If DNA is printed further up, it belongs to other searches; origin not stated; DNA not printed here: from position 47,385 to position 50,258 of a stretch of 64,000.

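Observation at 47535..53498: Five same-strand genes join a blue-light module (BLUF + EAL) to a red/far-red module (heme oxygenase + hybrid kinase + bacteriophytochrome)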

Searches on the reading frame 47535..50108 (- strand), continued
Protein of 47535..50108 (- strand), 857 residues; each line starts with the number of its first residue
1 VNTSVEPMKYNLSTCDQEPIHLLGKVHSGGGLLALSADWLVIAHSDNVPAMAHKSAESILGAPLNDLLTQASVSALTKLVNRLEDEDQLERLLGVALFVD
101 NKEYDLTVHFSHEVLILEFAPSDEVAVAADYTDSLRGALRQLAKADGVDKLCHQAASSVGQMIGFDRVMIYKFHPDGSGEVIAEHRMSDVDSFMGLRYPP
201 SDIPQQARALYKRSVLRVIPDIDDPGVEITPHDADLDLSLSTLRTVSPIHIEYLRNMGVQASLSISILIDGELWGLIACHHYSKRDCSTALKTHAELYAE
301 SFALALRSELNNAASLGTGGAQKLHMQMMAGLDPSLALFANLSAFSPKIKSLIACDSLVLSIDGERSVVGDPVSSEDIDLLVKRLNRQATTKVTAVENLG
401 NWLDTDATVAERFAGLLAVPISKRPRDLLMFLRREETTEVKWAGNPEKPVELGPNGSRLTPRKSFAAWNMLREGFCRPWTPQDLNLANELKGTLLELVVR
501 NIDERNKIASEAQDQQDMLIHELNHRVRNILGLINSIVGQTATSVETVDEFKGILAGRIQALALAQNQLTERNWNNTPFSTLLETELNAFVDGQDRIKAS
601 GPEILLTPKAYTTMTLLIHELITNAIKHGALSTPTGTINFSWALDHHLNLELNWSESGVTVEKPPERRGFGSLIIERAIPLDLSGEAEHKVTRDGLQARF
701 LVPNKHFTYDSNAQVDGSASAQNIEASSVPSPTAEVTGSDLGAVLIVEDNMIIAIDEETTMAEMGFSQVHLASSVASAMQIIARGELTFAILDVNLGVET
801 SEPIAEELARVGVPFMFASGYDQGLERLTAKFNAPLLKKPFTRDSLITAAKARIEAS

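Call 44: find_homologous_proteins(query=window:47535-50108:-, max_evalue=1e-50)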
Query window:47535-50108:- (857 aa): 7032 proteins with E <= 1e-50 among 8000 candidates; the best 120 are listed.
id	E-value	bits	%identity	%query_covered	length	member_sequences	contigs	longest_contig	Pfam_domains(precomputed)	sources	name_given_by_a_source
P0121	0.0e+0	1905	100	100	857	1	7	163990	PF08446.18,PF01590.33,PF00360.27,PF07536.21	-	-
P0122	0.0e+0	1719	90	100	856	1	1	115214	PF08446.18,PF01590.33,PF00360.27,PF07536.21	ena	-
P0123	0.0e+0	1520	80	100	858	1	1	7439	PF08446.18,PF01590.33,PF00360.27,PF07536.21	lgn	-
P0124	0.0e+0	1499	78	100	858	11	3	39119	PF08446.18,PF01590.33,PF00360.27,PF07536.21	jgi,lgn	-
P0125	0.0e+0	1478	77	100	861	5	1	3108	PF08446.18,PF01590.33,PF00360.27,PF07536.21,PF00072.31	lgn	-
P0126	0.0e+0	1440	75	99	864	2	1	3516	PF08446.18,PF01590.33,PF00360.27,PF07536.21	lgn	-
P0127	0.0e+0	1380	72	100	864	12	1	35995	PF08446.18,PF01590.33,PF00360.27,PF07536.21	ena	-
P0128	0.0e+0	1379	71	100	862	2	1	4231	PF08446.18,PF01590.33,PF00360.27,PF07536.21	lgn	-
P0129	0.0e+0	1374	71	99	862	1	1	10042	PF08446.18,PF01590.33,PF00360.27,PF07536.21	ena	-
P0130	0.0e+0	1356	70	100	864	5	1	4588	PF08446.18,PF01590.33,PF00360.27,PF07536.21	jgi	-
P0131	0.0e+0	1346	69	100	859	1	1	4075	PF08446.18,PF01590.33,PF00360.27,PF07536.21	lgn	-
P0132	0.0e+0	1221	64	99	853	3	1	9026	PF08446.18,PF01590.33,PF00360.27,PF07536.21,PF07568.19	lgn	-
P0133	0.0e+0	1211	64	100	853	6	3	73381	PF08446.18,PF01590.33,PF00360.27,PF07536.21,PF07568.19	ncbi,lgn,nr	ncbi:MAG TPA: HWE histidine kinase domain-containing protein [Marinobacterium sp.]|nr:HWE histidine 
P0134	0.0e+0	1078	57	99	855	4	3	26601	PF08446.18,PF01590.33,PF00360.27,PF07536.21,PF00072.31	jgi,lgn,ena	-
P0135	0.0e+0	1063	55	100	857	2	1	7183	PF08446.18,PF01590.33,PF00360.27,PF07536.21,PF00072.31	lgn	-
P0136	0.0e+0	1057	56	98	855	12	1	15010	PF08446.18,PF01590.33,PF00360.27,PF07536.21,PF00072.31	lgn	-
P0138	0.0e+0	1044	56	99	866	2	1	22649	PF08446.18,PF01590.33,PF00360.27,PF07536.21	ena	-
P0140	8.1e-273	926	50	99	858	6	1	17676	PF08446.18,PF01590.33,PF00360.27,PF07536.21,PF00072.31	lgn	-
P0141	3.3e-266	904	50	98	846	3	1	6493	PF08446.18,PF01590.33,PF00360.27,PF07536.21,PF00072.31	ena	-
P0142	3.6e-263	894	48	99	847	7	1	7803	PF08446.18,PF01590.33,PF00360.27,PF07536.21,PF00072.31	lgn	-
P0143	2.1e-262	891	48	99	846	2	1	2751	PF08446.18,PF01590.33,PF00360.27,PF07536.21,PF00072.31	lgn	-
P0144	3.8e-258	877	50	97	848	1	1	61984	PF08446.18,PF01590.33,PF00360.27,PF07536.21,PF00072.31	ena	-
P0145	1.7e-256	872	49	98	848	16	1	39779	PF08446.18,PF01590.33,PF00360.27,PF07536.21,PF00072.31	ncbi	-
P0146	2.1e-255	868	49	99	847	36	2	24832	PF08446.18,PF01590.33,PF00360.27,PF07536.21,PF00072.31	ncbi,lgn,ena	-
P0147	1.8e-253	862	48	98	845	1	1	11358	PF08446.18,PF01590.33,PF00360.27,PF07536.21,PF00072.31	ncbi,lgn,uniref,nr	ncbi:GAF domain-containing protein [Thiohalocapsa marina]|uniref:histidine kinase n=1 Tax=Thiohaloca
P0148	2.4e-251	855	47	99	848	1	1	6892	PF08446.18,PF01590.33,PF00360.27,PF07536.21,PF00072.31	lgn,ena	-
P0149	3.5e-250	851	47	100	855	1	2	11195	PF08446.18,PF01590.33,PF00360.27,PF07536.21,PF00072.31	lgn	-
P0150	1.2e-246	839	47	99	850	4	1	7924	PF08446.18,PF01590.33,PF00360.27,PF07536.21,PF00072.31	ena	-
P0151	1.3e-245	836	47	99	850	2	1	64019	PF08446.18,PF01590.33,PF00360.27,PF07536.21,PF00072.31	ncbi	-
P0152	2.1e-245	835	46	99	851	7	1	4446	PF08446.18,PF01590.33,PF00360.27,PF07536.21,PF00072.31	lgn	-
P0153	1.5e-244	832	45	99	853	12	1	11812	PF08446.18,PF01590.33,PF00360.27,PF07536.21,PF00072.31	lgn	-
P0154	8.8e-244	830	46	99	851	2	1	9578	PF08446.18,PF01590.33,PF00360.27,PF07536.21,PF00072.31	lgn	-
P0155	8.2e-243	826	46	99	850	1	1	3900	PF08446.18,PF01590.33,PF00360.27,PF07536.21,PF00072.31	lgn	-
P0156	2.1e-241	822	46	98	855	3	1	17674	PF08446.18,PF01590.33,PF00360.27,PF07536.21,PF00072.31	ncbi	-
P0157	6.4e-241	820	45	98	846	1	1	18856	PF08446.18,PF01590.33,PF00360.27,PF07536.21,PF00072.31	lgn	-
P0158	3.5e-232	791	45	98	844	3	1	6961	PF08446.18,PF01590.33,PF00360.27,PF07536.21,PF00072.31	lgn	-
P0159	6.4e-232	790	43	99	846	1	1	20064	PF08446.18,PF01590.33,PF00360.27,PF07536.21,PF00072.31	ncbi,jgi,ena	jgi:light-regulated signal transduction histidine kinase (bacteriophytochrome)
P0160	1.3e-231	789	45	98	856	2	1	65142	PF08446.18,PF01590.33,PF00360.27,PF07536.21,PF00072.31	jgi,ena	-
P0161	2.1e-229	782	45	99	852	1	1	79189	PF08446.18,PF01590.33,PF00360.27,PF07536.21,PF00072.31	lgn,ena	-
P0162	1.4e-228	779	45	98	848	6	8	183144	PF08446.18,PF01590.33,PF00360.27,PF07536.21,PF00072.31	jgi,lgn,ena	jgi:light-regulated signal transduction histidine kinase (bacteriophytochrome)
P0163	1.5e-228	779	45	97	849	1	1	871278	PF08446.18,PF01590.33,PF00360.27,PF07536.21,PF00072.31,PF07568.19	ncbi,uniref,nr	ncbi:GAF domain-containing protein [Glaciecola sp. MH2013]|uniref:HWE histidine kinase domain-contai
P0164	1.9e-227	776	44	98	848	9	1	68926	PF08446.18,PF01590.33,PF00360.27,PF07536.21,PF00072.31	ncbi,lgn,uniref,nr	ncbi:HWE histidine kinase domain-containing protein [Opacimonas viscosa]|uniref:histidine kinase n=1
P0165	3.7e-225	768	44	99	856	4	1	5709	PF08446.18,PF01590.33,PF00360.27,PF07536.21,PF00072.31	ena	-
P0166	4.5e-222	758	44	95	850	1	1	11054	PF08446.18,PF01590.33,PF00360.27,PF07536.21,PF00072.31,PF07568.19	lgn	-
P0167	5.5e-222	758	44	99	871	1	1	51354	PF08446.18,PF01590.33,PF00360.27,PF07536.21,PF00072.31,PF07568.19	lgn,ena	-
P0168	2.7e-221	755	43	99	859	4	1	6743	PF08446.18,PF01590.33,PF00360.27,PF07536.21,PF00072.31,PF07568.19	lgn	-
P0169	2.9e-221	755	43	98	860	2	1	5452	PF08446.18,PF01590.33,PF00360.27,PF07536.21,PF00072.31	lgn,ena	-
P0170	4.7e-219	748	44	98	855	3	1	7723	PF08446.18,PF01590.33,PF00360.27,PF07536.21,PF00072.31,PF07568.19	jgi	-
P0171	2.7e-218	745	43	98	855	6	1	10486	PF08446.18,PF01590.33,PF00360.27,PF07536.21,PF00072.31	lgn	-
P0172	1.1e-217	743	42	99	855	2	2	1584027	PF08446.18,PF01590.33,PF00360.27,PF07536.21,PF00072.31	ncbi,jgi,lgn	ncbi:MAG: HWE histidine kinase domain-containing protein [Hyphomicrobiales bacterium]|jgi:light-regu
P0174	7.4e-213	727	42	98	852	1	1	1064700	PF08446.18,PF01590.33,PF00360.27,PF07536.21,PF00072.31,PF07568.19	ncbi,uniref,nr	ncbi:HWE histidine kinase domain-containing protein [Aurantiacibacter luteus]|uniref:histidine kinas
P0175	1.0e-211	724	43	98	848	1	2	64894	PF08446.18,PF01590.33,PF00360.27,PF07536.21,PF00072.31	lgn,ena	-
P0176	1.1e-209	717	42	99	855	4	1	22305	PF08446.18,PF01590.33,PF00360.27,PF07536.21,PF00072.31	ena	-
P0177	3.0e-208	712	42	97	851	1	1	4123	PF08446.18,PF01590.33,PF00360.27,PF07536.21,PF00072.31,PF07568.19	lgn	-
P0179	5.3e-208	711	43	98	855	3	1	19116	PF08446.18,PF01590.33,PF00360.27,PF07536.21,PF00072.31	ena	-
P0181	1.1e-207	710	43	98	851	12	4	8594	PF08446.18,PF01590.33,PF00360.27,PF07536.21,PF00072.31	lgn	-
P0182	1.5e-207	710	42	98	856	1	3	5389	PF08446.18,PF01590.33,PF00360.27,PF07536.21,PF00072.31,PF07568.19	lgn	-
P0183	1.5e-207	710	42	98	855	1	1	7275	PF08446.18,PF01590.33,PF00360.27,PF07536.21,PF00072.31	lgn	-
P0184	2.0e-207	709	42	98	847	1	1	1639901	PF08446.18,PF01590.33,PF00360.27,PF07536.21,PF00072.31,PF07568.19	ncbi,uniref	ncbi:HWE histidine kinase domain-containing protein [Roseibium sp.]|uniref:HWE histidine kinase doma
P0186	2.6e-206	706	43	99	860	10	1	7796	PF08446.18,PF01590.33,PF00360.27,PF07536.21,PF00072.31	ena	-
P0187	8.1e-206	704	43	99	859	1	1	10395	PF08446.18,PF01590.33,PF00360.27,PF07536.21,PF00072.31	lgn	-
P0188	8.2e-206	704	42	98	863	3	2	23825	PF08446.18,PF01590.33,PF00360.27,PF07536.21,PF00072.31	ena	-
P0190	4.6e-205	702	42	98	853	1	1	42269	PF08446.18,PF01590.33,PF00360.27,PF07536.21,PF00072.31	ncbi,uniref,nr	ncbi:HWE histidine kinase domain-containing protein [Methylobacterium sp. J-068]|uniref:HWE histidin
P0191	4.8e-205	701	41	98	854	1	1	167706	PF08446.18,PF01590.33,PF00360.27,PF07536.21,PF00072.31,PF07568.19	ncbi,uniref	ncbi:HWE histidine kinase domain-containing protein [Roseibium sp.]|uniref:HWE histidine kinase doma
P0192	5.5e-205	701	42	99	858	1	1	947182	PF08446.18,PF01590.33,PF00360.27,PF07536.21,PF00072.31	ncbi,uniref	ncbi:HWE histidine kinase domain-containing protein [Pseudoroseomonas globiformis]|uniref:histidine 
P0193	1.0e-204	700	43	97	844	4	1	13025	PF08446.18,PF01590.33,PF00360.27,PF07536.21,PF00072.31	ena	-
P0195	1.5e-204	700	43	100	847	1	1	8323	PF08446.18,PF01590.33,PF00360.27,PF07536.21,PF00072.31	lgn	-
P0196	1.7e-204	700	43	98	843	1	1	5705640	PF08446.18,PF01590.33,PF00360.27,PF07536.21,PF00072.31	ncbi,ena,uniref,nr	ncbi:response regulator receiver modulated GAF sensor protein [Methylorubrum populi]|uniref:histidin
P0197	1.8e-204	700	43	98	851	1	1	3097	PF08446.18,PF01590.33,PF00360.27,PF07536.21,PF00072.31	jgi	jgi:light-regulated signal transduction histidine kinase (bacteriophytochrome)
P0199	4.7e-204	698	42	98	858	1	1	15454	PF08446.18,PF01590.33,PF00360.27,PF07536.21,PF00072.31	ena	-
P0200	4.9e-204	698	43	98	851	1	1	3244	PF08446.18,PF01590.33,PF00360.27,PF07536.21,PF00072.31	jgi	jgi:light-regulated signal transduction histidine kinase (bacteriophytochrome)/CheY-like chemotaxis 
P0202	1.2e-203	697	42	99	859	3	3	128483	PF08446.18,PF01590.33,PF00360.27,PF07536.21,PF00072.31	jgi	jgi:light-regulated signal transduction histidine kinase (bacteriophytochrome)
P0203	2.6e-203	696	41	98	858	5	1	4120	PF08446.18,PF01590.33,PF00360.27,PF07536.21,PF00072.31,PF07568.19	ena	-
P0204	3.2e-203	695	42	98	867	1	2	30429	PF08446.18,PF01590.33,PF00360.27,PF07536.21,PF00072.31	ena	-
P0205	4.3e-203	695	42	98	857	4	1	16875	PF08446.18,PF01590.33,PF00360.27,PF07536.21,PF00072.31,PF07568.19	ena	-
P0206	4.5e-203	695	42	98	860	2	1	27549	PF08446.18,PF01590.33,PF00360.27,PF07536.21,PF00072.31,PF07568.19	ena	-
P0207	5.0e-203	695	42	98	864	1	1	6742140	PF08446.18,PF01590.33,PF00360.27,PF07536.21,PF00072.31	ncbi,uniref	ncbi:HWE histidine kinase domain-containing protein [Methylobacterium sp. ID0610]|uniref:HWE histidi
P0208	6.0e-203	695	43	98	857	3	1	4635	PF08446.18,PF01590.33,PF00360.27,PF07536.21,PF00072.31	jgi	jgi:light-regulated signal transduction histidine kinase (bacteriophytochrome)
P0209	9.1e-203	694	42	97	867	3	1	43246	PF08446.18,PF01590.33,PF00360.27,PF07536.21,PF00072.31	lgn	-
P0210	1.0e-202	694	42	98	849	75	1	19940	PF08446.18,PF01590.33,PF00360.27,PF07536.21,PF00072.31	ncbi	ncbi:light-regulated signal transduction histidine kinase (bacteriophytochrome) [Methylorubrum extor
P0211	1.0e-202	694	42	98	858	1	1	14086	PF08446.18,PF01590.33,PF00360.27,PF07536.21,PF00072.31,PF07568.19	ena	-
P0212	1.2e-202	694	42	98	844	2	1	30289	PF08446.18,PF01590.33,PF00360.27,PF07536.21,PF00072.31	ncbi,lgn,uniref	ncbi:HWE histidine kinase domain-containing protein [Methylobacterium nigriterrae]|uniref:HWE histid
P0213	1.2e-202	694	42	98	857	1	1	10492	PF08446.18,PF01590.33,PF00360.27,PF07536.21,PF00072.31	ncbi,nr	ncbi:MAG: GAF domain-containing protein [Sphingomonas bacterium]|nr:GAF domain-containing protein [S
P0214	1.3e-202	693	42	97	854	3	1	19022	PF08446.18,PF01590.33,PF00360.27,PF07536.21,PF00072.31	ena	-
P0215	1.6e-202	693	43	98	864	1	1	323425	PF08446.18,PF01590.33,PF00360.27,PF07536.21,PF00072.31,PF07568.19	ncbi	-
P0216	1.7e-202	693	41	98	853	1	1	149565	PF08446.18,PF01590.33,PF00360.27,PF07536.21,PF00072.31,PF07568.19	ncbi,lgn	ncbi:MAG: HWE histidine kinase domain-containing protein [Alphaproteobacteria bacterium]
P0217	2.2e-202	693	42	98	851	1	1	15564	PF08446.18,PF01590.33,PF00360.27,PF07536.21,PF00072.31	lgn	-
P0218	2.2e-202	693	41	97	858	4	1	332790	PF08446.18,PF01590.33,PF00360.27,PF07536.21,PF00072.31,PF07568.19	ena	-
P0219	2.2e-202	693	42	98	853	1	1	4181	PF08446.18,PF01590.33,PF00360.27,PF07536.21,PF00072.31,PF07568.19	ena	-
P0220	2.6e-202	692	43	98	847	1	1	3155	PF08446.18,PF01590.33,PF00360.27,PF07536.21,PF00072.31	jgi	jgi:light-regulated signal transduction histidine kinase (bacteriophytochrome)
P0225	6.6e-202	691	42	98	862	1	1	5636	PF08446.18,PF01590.33,PF00360.27,PF07536.21,PF00072.31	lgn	-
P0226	8.0e-202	691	41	98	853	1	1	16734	PF08446.18,PF01590.33,PF00360.27,PF07536.21,PF00072.31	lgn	-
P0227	9.1e-202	691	42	98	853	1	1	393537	PF08446.18,PF01590.33,PF00360.27,PF07536.21,PF00072.31,PF07568.19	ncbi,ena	-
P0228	1.2e-201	690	42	98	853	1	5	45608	PF08446.18,PF01590.33,PF00360.27,PF07536.21,PF00072.31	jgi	jgi:light-regulated signal transduction histidine kinase (bacteriophytochrome)/CheY-like chemotaxis 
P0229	1.2e-201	690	42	99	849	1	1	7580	PF08446.18,PF01590.33,PF00360.27,PF07536.21,PF00072.31,PF07568.19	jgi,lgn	jgi:light-regulated signal transduction histidine kinase (bacteriophytochrome)/CheY-like chemotaxis 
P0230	1.4e-201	690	40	98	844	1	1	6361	PF08446.18,PF01590.33,PF00360.27,PF07536.21,PF00072.31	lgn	-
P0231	1.5e-201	690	42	98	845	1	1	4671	PF08446.18,PF01590.33,PF00360.27,PF07536.21,PF00072.31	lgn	-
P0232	4.5e-201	688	41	98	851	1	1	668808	PF08446.18,PF01590.33,PF00360.27,PF07536.21,PF00072.31,PF07568.19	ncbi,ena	-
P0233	4.7e-201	688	41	99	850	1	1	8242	PF08446.18,PF01590.33,PF00360.27,PF07536.21,PF00072.31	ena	-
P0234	4.8e-201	688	41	98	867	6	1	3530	PF08446.18,PF01590.33,PF00360.27,PF07536.21,PF00072.31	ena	-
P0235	5.3e-201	688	41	99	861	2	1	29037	PF08446.18,PF01590.33,PF00360.27,PF07536.21,PF00072.31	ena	-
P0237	6.6e-201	688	41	98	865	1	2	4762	PF08446.18,PF01590.33,PF00360.27,PF07536.21,PF00072.31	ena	-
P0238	6.8e-201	688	41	98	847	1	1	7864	PF08446.18,PF01590.33,PF00360.27,PF07536.21,PF00072.31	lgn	-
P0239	7.2e-201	688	43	98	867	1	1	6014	PF08446.18,PF01590.33,PF00360.27,PF07536.21,PF00072.31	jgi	jgi:light-regulated signal transduction histidine kinase (bacteriophytochrome)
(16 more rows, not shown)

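Call 45: find_encoding_contigs(protein=P0134, flank=8000, max_places=2)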
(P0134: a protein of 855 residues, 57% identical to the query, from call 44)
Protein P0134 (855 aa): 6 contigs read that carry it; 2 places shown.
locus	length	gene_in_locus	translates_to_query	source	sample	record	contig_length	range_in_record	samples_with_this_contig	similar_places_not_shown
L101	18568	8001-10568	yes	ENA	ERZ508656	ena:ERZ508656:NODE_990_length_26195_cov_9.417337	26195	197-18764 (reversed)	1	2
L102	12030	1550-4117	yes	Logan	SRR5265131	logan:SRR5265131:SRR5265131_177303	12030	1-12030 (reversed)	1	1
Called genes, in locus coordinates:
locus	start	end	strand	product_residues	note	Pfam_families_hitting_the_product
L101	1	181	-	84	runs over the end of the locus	PF01371:Trp_repressor, PF13384:HTH_23 (weak)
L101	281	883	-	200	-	PF01613:Flavin_Reduct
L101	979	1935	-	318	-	PF01544:CorA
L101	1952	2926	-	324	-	PF01699:Na_Ca_ex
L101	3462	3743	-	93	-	PF13616:Rotamase_3, PF00639:Rotamase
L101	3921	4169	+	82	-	-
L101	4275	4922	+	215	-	PF02798:GST_N, PF13409:GST_N_2, PF13417:GST_N_3, PF00043:GST_C, PF14497:GST_C_3 (weak)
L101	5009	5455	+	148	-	-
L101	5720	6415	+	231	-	PF01126:Heme_oxygenase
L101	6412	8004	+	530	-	PF00512:HisKA, PF02518:HATPase_c, PF00072:Response_reg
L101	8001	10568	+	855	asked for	PF08446:PAS_2, PF01590:GAF, PF00360:PHY, PF07536:HWE_HK, PF00072:Response_reg (weak)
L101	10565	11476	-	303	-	PF02574:S-methyl_trans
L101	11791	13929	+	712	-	PF00989:PAS (faint), PF00512:HisKA, PF02518:HATPase_c, PF00072:Response_reg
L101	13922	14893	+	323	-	PF00072:Response_reg, PF00990:GGDEF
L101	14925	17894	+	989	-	PF01339:CheB_methylest, PF03705:CheR_N, PF01739:CheR, PF28159:CEP89 (weak), PF13596:PAS_10, PF08447:PAS_3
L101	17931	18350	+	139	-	-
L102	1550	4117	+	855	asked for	PF08446:PAS_2, PF01590:GAF, PF00360:PHY, PF07536:HWE_HK, PF00072:Response_reg (weak)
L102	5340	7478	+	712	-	PF00989:PAS (faint), PF00512:HisKA, PF02518:HATPase_c, PF00072:Response_reg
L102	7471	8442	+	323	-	PF00072:Response_reg, PF00990:GGDEF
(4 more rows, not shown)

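Call 46: find_encoding_contigs(protein=P0138, flank=8000, max_places=2)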
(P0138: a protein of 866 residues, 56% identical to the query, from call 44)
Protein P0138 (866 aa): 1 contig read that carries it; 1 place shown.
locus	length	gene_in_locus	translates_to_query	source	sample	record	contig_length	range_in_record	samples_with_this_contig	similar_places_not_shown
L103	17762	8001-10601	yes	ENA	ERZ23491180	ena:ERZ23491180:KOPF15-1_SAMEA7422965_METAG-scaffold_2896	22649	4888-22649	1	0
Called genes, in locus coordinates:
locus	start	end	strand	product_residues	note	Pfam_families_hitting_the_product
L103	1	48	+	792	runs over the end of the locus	PF01588:tRNA_bind, PF03483:B3_4, PF03484:B5, PF17759:tRNA_synthFbeta, PF03147:FDX-ACB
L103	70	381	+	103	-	PF00216:Bac_DNA_binding, PF18291:HU-HIG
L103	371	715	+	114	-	PF00376:MerR, PF13411:MerR_1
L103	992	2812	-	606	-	PF00664:ABC_membrane, PF00005:ABC_tran, PF02463:SMC_N (weak)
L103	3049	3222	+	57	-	PF20027:DUF6435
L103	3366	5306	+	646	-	PF16177:ACAS_N, PF00501:AMP-binding, PF13193:AMP-binding_C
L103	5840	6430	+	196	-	PF01126:Heme_oxygenase (weak)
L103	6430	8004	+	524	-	PF00512:HisKA, PF02518:HATPase_c, PF00072:Response_reg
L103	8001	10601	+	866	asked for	PF08446:PAS_2, PF01590:GAF, PF00360:PHY, PF07536:HWE_HK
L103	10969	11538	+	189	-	PF02627:CMD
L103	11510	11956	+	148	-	PF14467:DUF4426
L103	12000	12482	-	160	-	-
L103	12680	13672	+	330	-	PF04307:YdjM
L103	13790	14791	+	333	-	PF17773:UPF0176_N, PF00581:Rhodanese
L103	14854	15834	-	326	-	PF01408:GFO_IDH_MocA, PF22725:GFO_IDH_MocA_C3, PF02894:GFO_IDH_MocA_C (weak)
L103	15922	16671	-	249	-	PF11150:DUF2927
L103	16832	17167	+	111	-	PF18910:DUF5665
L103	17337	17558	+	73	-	-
